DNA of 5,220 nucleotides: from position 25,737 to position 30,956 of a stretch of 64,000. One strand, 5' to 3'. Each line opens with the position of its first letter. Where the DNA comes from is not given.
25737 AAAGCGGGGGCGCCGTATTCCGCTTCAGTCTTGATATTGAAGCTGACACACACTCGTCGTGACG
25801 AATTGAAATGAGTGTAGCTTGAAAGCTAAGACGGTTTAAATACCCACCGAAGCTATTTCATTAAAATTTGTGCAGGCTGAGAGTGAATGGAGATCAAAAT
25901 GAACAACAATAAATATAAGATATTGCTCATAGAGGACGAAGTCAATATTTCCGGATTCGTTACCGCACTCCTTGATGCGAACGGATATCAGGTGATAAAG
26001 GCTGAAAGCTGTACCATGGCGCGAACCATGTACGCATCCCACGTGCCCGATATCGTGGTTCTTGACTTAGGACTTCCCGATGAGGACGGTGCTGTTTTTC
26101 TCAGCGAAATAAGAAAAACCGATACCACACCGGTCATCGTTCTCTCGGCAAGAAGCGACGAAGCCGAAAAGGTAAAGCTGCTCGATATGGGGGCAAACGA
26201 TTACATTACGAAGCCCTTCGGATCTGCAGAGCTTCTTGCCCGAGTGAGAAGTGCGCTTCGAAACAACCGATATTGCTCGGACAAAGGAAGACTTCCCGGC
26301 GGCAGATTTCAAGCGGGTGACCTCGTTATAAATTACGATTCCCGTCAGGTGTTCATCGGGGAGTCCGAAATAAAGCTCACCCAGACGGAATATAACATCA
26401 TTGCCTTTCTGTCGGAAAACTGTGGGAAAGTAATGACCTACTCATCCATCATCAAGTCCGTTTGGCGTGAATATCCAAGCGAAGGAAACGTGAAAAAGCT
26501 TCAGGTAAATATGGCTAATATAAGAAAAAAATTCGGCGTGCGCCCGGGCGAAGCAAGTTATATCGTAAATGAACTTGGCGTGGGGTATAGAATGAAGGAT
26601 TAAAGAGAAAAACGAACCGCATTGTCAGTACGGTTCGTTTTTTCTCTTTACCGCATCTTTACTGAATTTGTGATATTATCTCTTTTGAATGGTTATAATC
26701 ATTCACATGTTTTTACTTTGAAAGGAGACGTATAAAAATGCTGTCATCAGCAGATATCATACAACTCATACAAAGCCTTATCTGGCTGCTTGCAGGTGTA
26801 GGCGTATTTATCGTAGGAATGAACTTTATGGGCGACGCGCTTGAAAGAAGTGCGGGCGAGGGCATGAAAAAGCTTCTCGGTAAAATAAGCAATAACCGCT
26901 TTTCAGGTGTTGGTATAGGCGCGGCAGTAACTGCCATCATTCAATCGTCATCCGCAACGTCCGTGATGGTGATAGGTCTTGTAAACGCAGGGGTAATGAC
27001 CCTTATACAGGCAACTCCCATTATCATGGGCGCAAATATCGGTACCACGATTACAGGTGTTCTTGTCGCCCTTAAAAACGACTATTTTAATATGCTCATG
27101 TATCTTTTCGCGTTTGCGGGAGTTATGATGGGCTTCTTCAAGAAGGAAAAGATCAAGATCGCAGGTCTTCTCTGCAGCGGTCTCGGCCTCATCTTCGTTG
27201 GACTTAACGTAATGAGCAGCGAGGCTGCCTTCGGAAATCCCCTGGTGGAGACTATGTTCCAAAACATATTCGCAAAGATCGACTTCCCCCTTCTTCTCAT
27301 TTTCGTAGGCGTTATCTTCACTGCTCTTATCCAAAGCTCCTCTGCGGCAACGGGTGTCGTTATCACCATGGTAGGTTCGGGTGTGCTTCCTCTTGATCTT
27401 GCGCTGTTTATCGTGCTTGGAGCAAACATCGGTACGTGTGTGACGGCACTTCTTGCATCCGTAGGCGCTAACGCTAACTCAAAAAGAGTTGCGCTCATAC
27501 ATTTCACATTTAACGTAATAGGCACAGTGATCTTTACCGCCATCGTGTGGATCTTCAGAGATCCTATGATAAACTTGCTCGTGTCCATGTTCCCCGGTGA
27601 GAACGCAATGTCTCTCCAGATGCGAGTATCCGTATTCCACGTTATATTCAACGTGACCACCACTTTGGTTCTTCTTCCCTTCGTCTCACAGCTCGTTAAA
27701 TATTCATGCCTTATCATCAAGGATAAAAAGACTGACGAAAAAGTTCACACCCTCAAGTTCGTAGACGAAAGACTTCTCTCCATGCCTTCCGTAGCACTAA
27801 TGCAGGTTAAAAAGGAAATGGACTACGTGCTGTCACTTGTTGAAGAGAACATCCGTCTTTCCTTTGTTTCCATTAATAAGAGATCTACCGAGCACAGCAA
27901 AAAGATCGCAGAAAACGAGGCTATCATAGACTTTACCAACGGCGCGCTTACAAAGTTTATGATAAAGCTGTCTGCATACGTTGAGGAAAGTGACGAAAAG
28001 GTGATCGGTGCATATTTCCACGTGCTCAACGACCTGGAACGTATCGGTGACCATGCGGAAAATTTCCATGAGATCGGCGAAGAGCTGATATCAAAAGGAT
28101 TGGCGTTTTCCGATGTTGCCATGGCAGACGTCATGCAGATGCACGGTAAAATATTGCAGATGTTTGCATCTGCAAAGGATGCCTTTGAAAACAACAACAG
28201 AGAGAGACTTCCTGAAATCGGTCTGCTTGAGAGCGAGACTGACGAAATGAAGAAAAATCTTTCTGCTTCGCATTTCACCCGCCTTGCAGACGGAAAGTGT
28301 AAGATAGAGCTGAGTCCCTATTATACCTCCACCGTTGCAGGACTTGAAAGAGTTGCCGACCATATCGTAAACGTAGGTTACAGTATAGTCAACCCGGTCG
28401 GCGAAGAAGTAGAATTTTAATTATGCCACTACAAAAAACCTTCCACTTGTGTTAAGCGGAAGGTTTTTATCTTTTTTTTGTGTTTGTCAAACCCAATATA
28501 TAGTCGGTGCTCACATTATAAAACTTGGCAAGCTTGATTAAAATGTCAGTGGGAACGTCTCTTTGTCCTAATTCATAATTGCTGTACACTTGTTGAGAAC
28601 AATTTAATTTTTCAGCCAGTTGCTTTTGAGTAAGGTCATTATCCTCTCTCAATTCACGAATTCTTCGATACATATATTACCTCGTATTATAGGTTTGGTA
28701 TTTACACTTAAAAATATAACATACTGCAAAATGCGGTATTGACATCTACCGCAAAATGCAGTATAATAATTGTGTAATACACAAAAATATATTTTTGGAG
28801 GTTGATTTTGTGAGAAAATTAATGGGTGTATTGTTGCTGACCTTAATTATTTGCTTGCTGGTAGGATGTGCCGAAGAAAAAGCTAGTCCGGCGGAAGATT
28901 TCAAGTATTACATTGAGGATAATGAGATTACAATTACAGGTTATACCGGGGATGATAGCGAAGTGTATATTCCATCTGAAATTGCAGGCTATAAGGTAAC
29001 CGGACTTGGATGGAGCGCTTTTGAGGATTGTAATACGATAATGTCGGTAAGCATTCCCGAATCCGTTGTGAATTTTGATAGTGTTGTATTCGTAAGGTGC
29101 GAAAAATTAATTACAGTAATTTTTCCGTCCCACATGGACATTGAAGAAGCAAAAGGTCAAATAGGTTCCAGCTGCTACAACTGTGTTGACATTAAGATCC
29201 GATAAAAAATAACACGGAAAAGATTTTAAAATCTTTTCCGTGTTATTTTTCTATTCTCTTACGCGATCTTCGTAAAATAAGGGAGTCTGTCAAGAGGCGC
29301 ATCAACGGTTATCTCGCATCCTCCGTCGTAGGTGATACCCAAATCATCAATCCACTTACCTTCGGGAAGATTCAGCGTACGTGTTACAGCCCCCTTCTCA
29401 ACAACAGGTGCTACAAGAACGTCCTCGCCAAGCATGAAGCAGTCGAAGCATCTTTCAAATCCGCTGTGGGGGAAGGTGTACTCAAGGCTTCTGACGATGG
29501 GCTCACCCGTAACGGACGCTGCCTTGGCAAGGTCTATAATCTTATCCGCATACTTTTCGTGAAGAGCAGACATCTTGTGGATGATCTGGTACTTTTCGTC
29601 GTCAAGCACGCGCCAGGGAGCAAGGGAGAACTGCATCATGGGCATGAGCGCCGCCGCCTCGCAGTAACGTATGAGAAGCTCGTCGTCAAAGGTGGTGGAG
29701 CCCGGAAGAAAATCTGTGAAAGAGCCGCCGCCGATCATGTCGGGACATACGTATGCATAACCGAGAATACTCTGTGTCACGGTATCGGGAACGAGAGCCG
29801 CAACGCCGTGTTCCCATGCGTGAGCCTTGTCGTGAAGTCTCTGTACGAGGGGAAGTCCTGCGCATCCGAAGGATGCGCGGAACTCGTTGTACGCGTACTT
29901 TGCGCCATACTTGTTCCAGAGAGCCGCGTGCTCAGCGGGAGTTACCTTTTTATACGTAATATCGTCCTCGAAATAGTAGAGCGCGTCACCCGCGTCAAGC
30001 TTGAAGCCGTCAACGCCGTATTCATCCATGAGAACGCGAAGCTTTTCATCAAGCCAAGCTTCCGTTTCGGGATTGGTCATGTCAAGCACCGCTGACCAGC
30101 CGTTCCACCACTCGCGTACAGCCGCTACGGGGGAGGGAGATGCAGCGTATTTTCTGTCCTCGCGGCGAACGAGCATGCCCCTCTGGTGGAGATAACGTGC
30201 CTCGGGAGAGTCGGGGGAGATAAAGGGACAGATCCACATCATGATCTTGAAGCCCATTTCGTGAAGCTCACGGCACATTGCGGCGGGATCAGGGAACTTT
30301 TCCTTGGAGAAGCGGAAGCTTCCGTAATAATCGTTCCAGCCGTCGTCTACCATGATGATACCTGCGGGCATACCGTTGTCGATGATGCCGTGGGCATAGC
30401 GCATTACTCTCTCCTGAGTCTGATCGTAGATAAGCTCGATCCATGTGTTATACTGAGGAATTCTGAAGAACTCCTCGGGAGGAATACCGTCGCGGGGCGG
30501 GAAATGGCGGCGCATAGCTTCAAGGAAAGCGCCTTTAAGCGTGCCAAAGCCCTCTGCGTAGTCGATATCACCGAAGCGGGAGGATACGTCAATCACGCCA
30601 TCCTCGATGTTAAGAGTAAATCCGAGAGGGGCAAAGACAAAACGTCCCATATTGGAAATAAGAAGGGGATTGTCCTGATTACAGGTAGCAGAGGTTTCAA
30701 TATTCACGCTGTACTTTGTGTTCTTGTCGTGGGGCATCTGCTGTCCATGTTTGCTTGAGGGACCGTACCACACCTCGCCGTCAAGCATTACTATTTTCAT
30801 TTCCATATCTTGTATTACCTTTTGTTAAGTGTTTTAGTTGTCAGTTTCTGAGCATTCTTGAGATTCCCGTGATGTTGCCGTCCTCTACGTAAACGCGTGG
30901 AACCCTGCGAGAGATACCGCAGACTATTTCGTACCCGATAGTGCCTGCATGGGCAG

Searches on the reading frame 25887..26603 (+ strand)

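Call 84: search_protein_families(library=pfam, max_evalue=0.00001, proteins=[window:25887-26603:+])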
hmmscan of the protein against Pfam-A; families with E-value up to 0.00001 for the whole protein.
window:25887-26603:+ (238 aa): 2 families
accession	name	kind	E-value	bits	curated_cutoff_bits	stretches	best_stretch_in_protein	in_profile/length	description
PF00072.30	Response_reg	-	1.8e-25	89.7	30.2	1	12-121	1-111/111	Response regulator receiver domain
PF00486.34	Trans_reg_C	-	1.1e-14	54.7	26.2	1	160-236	2-77/77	Transcriptional regulatory protein, C terminal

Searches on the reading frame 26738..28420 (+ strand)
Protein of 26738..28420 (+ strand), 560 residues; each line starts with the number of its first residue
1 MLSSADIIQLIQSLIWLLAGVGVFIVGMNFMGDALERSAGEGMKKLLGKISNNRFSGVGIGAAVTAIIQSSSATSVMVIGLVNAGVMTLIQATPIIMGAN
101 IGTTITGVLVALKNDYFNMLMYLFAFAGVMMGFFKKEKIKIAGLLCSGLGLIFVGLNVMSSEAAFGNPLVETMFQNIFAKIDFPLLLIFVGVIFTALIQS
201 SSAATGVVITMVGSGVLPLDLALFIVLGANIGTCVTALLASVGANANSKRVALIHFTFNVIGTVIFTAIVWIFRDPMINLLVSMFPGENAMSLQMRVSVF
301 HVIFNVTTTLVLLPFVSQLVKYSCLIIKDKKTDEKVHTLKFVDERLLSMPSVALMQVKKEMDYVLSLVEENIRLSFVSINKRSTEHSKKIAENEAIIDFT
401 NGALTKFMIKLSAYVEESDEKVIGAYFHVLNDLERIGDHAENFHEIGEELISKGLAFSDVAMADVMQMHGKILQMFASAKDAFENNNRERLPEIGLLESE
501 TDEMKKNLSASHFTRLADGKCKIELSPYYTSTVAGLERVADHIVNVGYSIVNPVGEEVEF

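Call 84: search_protein_families(library=pfam, max_evalue=0.00001, proteins=[window:26738-28420:+])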
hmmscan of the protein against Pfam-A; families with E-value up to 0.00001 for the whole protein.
window:26738-28420:+ (560 aa): 2 families
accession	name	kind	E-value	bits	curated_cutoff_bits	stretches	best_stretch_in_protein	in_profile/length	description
PF02690.20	Na_Pi_cotrans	-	7e-56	188.5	29.1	2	24-160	2-136/137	Na+/Pi-cotransporter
PF01895.24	PhoU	-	2.4e-23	82.8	23.5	2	466-547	2-86/89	PhoU domain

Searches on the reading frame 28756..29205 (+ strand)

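Call 84: search_protein_families(library=pfam, max_evalue=0.00001, proteins=[window:28756-29205:+])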
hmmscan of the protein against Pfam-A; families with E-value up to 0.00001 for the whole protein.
window:28756-29205:+ (149 aa): 1 family
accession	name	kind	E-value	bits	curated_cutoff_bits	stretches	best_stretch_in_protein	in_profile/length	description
PF13306.12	LRR_5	-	1e-06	29.1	27.7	1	81-131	22-69/127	BspA type Leucine rich repeat region (6 copies)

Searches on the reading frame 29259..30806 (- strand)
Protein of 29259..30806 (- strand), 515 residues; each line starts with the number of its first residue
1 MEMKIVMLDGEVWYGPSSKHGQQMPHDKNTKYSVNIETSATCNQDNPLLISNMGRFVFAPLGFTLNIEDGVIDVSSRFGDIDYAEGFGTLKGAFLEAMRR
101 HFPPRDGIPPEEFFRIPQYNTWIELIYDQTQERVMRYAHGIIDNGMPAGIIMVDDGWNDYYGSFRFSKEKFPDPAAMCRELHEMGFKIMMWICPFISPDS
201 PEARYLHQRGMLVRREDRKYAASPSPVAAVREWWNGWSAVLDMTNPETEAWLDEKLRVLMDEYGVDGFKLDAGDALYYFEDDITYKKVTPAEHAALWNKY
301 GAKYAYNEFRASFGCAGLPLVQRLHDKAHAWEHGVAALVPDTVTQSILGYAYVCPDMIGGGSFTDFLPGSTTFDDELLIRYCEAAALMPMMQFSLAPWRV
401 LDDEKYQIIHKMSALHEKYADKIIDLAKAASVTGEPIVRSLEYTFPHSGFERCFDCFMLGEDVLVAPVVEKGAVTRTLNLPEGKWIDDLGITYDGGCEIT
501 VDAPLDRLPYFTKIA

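Call 84: search_protein_families(library=pfam, max_evalue=0.00001, proteins=[window:29259-30806:-])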
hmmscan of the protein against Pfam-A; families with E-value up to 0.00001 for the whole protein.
window:29259-30806:- (515 aa): 2 families
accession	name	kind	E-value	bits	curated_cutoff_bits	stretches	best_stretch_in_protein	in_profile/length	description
PF01055.32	Glyco_hydro_31_2nd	-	5.5e-30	105.3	23.5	1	129-395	19-291/328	Glycosyl hydrolases family 31 TIM-barrel domain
PF21365.3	Glyco_hydro_31_3rd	-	4e-13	50.1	24.4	1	434-513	1-82/87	Glycosyl hydrolase family 31 C-terminal domain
